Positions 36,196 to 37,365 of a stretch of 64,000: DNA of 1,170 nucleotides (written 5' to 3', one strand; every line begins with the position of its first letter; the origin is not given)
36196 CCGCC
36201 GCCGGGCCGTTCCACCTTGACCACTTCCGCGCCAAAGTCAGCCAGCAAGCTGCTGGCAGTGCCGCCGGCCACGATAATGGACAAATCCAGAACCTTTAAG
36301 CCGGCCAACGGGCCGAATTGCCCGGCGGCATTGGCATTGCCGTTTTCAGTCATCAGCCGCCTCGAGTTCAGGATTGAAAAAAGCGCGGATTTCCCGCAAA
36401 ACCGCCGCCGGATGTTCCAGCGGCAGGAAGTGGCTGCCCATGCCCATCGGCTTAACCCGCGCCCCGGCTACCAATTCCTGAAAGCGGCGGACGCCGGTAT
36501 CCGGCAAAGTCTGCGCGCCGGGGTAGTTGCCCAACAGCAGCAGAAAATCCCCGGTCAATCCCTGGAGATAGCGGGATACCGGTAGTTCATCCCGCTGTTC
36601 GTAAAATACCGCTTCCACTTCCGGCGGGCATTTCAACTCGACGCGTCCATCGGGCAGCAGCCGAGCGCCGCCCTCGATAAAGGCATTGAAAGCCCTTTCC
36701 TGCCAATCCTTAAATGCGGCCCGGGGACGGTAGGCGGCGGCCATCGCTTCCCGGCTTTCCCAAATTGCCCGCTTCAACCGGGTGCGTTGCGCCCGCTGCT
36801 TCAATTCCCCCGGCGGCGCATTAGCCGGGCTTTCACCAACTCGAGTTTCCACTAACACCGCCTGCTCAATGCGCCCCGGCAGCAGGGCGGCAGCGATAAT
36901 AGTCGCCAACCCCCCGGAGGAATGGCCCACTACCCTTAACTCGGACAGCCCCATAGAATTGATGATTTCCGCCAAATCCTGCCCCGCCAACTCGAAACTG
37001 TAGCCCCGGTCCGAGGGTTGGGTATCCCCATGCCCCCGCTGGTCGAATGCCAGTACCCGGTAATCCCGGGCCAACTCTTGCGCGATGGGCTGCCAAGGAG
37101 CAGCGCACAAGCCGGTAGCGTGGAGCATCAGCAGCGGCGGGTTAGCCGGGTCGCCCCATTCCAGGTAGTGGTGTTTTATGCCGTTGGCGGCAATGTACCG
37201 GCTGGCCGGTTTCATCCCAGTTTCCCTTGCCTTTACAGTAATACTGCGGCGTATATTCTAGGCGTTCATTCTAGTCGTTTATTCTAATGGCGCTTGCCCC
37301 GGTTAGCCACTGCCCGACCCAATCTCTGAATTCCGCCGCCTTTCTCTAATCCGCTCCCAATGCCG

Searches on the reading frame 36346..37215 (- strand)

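Call 40: search_protein_families(library=pfam, proteins=[window:36346-37215:-], max_evalue=0.00001)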
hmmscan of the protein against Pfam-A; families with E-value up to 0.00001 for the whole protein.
window:36346-37215:- (289 aa): 3 families
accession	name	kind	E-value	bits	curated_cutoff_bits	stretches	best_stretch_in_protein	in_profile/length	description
PF12697.13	Abhydrolase_6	-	3e-18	67.7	26.3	1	28-274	1-216/217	Alpha/beta hydrolase family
PF00561.26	Abhydrolase_1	-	1.6e-17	64.4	25.8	1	26-143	1-116/245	alpha/beta hydrolase fold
PF12146.15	Hydrolase_4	-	6e-09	36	27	1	42-135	21-119/239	Serine aminopeptidase, S33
